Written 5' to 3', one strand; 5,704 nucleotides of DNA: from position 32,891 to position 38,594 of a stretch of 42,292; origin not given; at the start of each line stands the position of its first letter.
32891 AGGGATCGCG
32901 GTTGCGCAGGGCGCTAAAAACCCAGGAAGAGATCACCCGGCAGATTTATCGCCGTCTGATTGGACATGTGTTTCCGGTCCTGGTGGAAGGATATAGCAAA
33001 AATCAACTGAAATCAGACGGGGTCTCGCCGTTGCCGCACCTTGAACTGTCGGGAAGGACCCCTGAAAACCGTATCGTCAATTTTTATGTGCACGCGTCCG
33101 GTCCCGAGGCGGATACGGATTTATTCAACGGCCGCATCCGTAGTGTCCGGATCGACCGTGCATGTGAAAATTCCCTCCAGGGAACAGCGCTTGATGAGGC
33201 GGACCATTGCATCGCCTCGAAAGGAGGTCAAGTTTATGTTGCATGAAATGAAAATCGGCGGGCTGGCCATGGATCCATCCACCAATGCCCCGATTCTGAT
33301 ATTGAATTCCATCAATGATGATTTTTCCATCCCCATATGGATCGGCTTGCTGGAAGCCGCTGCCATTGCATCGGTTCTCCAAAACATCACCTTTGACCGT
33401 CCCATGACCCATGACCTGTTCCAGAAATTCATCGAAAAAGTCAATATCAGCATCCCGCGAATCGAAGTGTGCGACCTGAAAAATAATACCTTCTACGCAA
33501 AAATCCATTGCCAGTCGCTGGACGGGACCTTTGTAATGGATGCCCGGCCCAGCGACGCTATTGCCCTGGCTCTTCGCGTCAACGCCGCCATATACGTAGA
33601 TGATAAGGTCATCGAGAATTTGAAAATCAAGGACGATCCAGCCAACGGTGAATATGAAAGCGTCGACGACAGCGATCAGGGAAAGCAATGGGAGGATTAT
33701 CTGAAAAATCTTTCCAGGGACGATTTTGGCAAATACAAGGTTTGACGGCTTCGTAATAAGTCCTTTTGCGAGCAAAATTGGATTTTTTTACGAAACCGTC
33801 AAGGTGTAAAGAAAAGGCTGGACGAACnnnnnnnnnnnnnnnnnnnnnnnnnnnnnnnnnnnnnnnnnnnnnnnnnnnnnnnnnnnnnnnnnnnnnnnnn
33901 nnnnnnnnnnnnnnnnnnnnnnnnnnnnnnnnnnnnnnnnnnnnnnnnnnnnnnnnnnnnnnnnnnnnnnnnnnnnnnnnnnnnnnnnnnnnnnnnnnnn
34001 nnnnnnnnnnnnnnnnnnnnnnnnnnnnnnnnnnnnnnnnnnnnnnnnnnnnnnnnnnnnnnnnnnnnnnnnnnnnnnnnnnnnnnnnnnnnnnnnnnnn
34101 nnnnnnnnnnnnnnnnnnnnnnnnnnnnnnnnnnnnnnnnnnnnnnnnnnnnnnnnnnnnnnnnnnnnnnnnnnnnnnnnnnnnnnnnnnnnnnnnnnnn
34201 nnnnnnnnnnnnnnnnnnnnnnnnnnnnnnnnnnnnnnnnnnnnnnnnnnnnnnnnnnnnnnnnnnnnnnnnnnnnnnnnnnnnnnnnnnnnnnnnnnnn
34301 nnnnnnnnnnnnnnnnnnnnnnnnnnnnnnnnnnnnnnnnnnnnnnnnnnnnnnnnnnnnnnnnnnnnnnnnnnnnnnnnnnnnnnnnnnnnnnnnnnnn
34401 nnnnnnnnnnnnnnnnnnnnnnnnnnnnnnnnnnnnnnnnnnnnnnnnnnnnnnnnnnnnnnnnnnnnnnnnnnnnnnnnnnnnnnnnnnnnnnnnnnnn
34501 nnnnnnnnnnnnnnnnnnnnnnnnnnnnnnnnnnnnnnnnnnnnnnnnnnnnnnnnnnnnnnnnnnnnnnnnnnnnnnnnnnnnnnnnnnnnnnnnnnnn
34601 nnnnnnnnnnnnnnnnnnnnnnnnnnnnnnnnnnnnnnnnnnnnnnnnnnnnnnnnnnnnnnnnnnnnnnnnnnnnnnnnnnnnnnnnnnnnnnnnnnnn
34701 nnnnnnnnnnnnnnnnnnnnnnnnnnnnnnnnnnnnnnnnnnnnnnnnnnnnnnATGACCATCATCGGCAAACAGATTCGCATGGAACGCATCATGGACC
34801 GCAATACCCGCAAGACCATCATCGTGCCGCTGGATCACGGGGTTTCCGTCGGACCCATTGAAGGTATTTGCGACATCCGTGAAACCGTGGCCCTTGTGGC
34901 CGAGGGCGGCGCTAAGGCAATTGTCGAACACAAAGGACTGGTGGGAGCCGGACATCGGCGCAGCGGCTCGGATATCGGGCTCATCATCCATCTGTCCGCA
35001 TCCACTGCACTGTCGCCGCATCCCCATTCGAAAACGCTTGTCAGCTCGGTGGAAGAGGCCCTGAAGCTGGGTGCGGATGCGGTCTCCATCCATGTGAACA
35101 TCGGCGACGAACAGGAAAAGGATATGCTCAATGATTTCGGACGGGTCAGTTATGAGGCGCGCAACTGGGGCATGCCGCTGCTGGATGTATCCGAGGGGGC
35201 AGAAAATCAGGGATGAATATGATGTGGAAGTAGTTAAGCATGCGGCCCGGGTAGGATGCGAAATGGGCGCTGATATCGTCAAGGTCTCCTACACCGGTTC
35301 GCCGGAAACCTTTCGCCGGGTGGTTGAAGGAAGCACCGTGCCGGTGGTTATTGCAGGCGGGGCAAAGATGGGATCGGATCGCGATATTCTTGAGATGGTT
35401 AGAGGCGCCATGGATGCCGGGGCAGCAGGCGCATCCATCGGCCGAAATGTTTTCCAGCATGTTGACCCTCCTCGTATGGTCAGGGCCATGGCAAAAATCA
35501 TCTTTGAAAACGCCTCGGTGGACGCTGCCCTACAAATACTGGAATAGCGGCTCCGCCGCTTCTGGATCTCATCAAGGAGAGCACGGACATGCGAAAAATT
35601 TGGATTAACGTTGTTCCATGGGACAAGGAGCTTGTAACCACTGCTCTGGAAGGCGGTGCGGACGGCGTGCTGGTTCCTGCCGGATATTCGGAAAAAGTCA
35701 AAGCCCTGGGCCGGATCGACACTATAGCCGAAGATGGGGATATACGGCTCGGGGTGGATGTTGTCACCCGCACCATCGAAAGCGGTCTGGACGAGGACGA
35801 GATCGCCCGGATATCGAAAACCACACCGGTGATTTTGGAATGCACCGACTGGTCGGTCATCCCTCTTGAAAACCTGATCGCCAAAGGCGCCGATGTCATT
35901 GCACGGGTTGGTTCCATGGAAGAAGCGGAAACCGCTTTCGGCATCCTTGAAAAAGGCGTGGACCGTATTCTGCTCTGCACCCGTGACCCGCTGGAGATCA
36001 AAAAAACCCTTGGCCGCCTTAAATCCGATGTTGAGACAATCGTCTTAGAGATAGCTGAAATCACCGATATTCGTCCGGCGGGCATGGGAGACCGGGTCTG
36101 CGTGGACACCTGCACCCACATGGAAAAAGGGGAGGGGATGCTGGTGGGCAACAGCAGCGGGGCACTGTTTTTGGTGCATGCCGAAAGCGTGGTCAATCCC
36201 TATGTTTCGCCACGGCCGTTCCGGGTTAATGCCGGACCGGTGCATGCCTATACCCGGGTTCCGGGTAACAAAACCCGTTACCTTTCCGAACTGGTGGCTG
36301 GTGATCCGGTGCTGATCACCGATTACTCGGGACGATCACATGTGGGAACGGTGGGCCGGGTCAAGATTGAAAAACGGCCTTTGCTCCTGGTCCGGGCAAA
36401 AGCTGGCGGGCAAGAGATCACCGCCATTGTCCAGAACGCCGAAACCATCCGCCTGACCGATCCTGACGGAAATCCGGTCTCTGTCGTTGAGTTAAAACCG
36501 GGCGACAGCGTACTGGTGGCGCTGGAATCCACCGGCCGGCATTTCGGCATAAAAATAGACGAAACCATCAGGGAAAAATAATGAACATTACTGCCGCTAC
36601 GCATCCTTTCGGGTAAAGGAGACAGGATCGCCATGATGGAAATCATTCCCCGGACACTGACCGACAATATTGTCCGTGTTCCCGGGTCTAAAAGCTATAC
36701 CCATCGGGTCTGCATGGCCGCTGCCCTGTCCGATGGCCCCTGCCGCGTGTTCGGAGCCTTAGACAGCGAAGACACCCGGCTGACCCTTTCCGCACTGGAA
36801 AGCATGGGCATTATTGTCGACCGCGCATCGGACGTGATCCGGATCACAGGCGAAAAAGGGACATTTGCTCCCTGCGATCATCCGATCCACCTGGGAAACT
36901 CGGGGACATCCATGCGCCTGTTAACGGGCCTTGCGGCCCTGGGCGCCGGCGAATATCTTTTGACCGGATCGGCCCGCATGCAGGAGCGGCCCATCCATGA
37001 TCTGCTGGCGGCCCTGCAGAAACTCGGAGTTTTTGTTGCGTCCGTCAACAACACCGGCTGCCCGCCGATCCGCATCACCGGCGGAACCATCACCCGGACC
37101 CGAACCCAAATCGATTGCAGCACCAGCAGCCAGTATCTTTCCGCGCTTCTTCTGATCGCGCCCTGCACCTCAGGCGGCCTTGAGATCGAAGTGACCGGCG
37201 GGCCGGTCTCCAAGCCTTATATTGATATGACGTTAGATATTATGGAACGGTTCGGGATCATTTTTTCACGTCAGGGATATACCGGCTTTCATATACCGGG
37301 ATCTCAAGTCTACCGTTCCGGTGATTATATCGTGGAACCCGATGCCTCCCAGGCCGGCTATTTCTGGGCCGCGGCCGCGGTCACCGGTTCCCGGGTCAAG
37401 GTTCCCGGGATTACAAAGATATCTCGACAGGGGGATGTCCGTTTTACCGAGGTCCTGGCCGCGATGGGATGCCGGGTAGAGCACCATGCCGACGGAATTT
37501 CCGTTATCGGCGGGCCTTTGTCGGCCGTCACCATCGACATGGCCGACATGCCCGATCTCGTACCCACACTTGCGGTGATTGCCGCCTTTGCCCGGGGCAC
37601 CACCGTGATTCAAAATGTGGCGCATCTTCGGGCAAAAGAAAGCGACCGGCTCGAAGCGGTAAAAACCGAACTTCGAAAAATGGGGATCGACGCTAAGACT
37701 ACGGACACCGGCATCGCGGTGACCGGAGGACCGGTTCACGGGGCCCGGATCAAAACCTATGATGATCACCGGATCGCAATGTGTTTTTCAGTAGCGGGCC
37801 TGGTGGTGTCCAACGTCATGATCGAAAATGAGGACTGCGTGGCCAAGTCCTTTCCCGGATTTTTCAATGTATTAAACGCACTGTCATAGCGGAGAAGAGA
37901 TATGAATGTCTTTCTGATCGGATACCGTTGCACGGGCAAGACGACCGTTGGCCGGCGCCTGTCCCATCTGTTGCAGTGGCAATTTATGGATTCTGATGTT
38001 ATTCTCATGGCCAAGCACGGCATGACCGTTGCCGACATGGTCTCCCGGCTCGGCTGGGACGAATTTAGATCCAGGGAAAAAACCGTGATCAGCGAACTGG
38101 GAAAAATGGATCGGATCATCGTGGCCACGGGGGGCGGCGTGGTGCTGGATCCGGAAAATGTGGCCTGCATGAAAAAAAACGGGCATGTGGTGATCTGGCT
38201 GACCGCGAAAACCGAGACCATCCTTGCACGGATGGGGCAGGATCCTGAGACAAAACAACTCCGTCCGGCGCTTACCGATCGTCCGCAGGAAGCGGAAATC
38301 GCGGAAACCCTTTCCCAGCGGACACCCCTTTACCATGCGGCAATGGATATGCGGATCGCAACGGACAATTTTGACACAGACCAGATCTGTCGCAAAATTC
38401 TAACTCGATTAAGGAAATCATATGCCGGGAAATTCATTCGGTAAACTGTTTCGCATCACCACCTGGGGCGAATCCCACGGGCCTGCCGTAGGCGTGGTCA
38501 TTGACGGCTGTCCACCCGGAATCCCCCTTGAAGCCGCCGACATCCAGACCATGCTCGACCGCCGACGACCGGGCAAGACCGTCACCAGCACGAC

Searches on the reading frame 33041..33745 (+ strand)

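Call 36: search_protein_families(library=ncbifam, proteins=[window:33041-33745:+], max_evalue=0.00001)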
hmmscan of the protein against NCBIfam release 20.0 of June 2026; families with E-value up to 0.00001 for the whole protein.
window:33041-33745:+ (234 aa): 0 families

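Call 56: search_protein_families(library=pfam, proteins=[window:33041-33745:+], max_evalue=0.001)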
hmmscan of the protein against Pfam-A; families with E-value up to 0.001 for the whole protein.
window:33041-33745:+ (234 aa): 1 family
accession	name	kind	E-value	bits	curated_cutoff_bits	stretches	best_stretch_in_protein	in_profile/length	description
PF02577.19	BFN_dom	-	2.4e-36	124.4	27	1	86-197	1-110/112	Bifunctional nuclease domain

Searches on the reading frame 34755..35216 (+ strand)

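Call 56: search_protein_families(library=pfam, proteins=[window:34755-35216:+], max_evalue=0.001)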
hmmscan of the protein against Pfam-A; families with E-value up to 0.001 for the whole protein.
window:34755-35216:+ (153 aa): 1 family
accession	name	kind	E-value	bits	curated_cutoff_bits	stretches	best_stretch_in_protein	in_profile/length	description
PF01791.15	DeoC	-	1.8e-33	116.5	23.8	1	21-143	1-129/229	DeoC/LacD family aldolase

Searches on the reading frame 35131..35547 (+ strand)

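Call 58: search_protein_families(library=pfam, proteins=[window:35131-35547:+], max_evalue=0.001)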
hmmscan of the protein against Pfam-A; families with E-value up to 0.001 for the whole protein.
window:35131-35547:+ (138 aa): 1 family
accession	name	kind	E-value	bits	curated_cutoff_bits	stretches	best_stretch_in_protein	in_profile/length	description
PF01791.15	DeoC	-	3.1e-30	105.9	23.8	1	18-110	131-229/229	DeoC/LacD family aldolase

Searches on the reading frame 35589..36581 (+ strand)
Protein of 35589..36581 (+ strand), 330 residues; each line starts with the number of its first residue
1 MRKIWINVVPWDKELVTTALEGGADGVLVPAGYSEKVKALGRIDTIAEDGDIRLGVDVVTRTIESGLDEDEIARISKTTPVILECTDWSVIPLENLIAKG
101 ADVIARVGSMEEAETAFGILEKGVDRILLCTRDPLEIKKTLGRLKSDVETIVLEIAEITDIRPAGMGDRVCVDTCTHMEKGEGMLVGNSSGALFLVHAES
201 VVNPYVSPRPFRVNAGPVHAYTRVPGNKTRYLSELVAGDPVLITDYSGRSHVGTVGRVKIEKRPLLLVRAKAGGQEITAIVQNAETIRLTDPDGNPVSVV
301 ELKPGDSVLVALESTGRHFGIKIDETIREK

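Call 36: search_protein_families(library=ncbifam, proteins=[window:35589-36581:+], max_evalue=0.00001)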
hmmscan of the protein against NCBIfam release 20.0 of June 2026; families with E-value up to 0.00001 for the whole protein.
window:35589-36581:+ (330 aa): 7 families
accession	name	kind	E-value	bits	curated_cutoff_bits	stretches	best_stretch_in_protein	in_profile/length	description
NF002627.0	PRK02290.1-5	equivalog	4.8e-147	489.2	392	1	1-330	1-330/330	3-dehydroquinate synthase II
NF002626.0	PRK02290.1-4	equivalog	5.6e-109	364.4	485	1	71-330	116-380/380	3-dehydroquinate synthase II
NF002628.0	PRK02290.1-6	equivalog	1.7e-108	362.5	508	1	1-329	1-322/323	3-dehydroquinate synthase II family protein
NF002624.0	PRK02290.1-2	equivalog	1.6e-97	326.6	569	1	69-330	95-361/361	3-dehydroquinate synthase II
NF002623.0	PRK02290.1-1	equivalog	3.7e-80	269.8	629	1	73-330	132-391/391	3-dehydroquinate synthase II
NF002625.0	PRK02290.1-3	subfamily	4.8e-63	213.4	375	1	75-330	109-369/369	3-dehydroquinate synthase II family protein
NF041224.1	BagC_FevH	exception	3.4e-51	174.2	750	1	71-327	106-365/368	bagremycin/ferroverdin biosynthesis 3,4-AHBA synthase BagC/FevH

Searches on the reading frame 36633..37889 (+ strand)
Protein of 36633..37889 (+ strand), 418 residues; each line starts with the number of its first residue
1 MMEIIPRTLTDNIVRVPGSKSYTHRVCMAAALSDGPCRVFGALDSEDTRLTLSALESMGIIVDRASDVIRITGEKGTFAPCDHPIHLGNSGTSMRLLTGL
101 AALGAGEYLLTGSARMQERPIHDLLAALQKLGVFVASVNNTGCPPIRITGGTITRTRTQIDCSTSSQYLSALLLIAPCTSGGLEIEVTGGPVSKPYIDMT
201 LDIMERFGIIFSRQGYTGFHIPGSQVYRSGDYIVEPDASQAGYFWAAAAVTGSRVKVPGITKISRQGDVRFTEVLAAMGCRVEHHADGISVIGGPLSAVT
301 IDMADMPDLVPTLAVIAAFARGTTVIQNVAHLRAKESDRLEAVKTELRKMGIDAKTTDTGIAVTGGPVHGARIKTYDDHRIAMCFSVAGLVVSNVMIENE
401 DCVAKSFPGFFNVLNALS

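Call 36: search_protein_families(library=ncbifam, proteins=[window:36633-37889:+], max_evalue=0.00001)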
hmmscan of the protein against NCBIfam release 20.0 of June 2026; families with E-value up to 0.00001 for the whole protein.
window:36633-37889:+ (418 aa): 6 families
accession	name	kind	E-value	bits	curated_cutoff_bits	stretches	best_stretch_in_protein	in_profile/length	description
TIGR01356.1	aroA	equivalog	1.1e-134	449.4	287.25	1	13-417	2-412/415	3-phosphoshikimate 1-carboxyvinyltransferase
NF008816.0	PRK11860.1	equivalog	3.9e-111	372.2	943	1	9-415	14-433/662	bifunctional 3-phosphoshikimate 1-carboxyvinyltransferase/cytidylate kinase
NF011381.1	PRK14806.1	equivalog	1.7e-61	208.5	902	1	5-415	307-724/733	bifunctional prephenate dehydrogenase/3-phosphoshikimate 1-carboxyvinyltransferase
NF006873.0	PRK09369.1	subfamily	3.5e-22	78.6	297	1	14-393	16-385/419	UDP-N-acetylglucosamine 1-carboxyvinyltransferase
TIGR01072.1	murA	equivalog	8.4e-21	74.2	392.7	1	14-394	16-386/416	UDP-N-acetylglucosamine 1-carboxyvinyltransferase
NF009470.0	PRK12830.1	equivalog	3.7e-12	45.7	552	1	14-407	16-398/417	UDP-N-acetylglucosamine 1-carboxyvinyltransferase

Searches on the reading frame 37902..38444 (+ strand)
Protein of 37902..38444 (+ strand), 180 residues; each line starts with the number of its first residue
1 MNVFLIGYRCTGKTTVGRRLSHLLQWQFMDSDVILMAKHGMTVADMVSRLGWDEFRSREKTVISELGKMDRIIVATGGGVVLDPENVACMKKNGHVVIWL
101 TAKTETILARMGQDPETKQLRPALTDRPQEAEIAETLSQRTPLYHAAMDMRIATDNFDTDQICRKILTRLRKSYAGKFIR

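Call 36: search_protein_families(library=ncbifam, proteins=[window:37902-38444:+], max_evalue=0.00001)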
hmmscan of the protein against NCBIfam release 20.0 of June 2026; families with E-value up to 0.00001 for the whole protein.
window:37902-38444:+ (180 aa): 12 families
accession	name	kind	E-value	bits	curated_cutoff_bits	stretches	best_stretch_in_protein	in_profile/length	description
NF002988.0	PRK03731.1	equivalog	5e-45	153.3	161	1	2-173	4-171/174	shikimate kinase AroL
NF010553.0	PRK13947.1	equivalog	9.5e-38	130.1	204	1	2-170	3-165/173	shikimate kinase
NF040667.1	hom_kin_desulfo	exception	2.1e-32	112.3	197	1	2-170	2-162/163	homoserine kinase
NF010552.0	PRK13946.1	equivalog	2.8e-31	108.7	186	1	2-173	25-190/198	shikimate kinase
NF010555.0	PRK13949.1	equivalog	4.8e-30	104.9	180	1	2-173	3-172/175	shikimate kinase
NF003456.0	PRK05057.1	equivalog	8.8e-29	100.6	195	1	2-171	6-171/173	shikimate kinase AroK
NF010554.0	PRK13948.1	equivalog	1.9e-27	96.1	217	1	3-171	13-174/192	shikimate kinase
NF010556.0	PRK13951.1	equivalog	9.4e-23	80.8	560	1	1-147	1-138/492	bifunctional shikimate kinase AroK/3-dehydroquinate synthase AroB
NF006015.0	PRK08154.1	subfamily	2e-21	76.5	204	1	3-174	139-306/314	anaerobic benzoate catabolism transcriptional regulator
NF006610.0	PRK09169.1-4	subfamily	2.2e-15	54.4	4299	1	3-161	2868-3020/3056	hypothetical protein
NF010627.0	PRK14021.1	equivalog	3e-14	52.3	565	1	4-168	10-172/542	bifunctional shikimate kinase/3-dehydroquinate synthase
NF001866.0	PRK00625.1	equivalog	2.5e-12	47.3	142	1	1-142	1-137/173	shikimate kinase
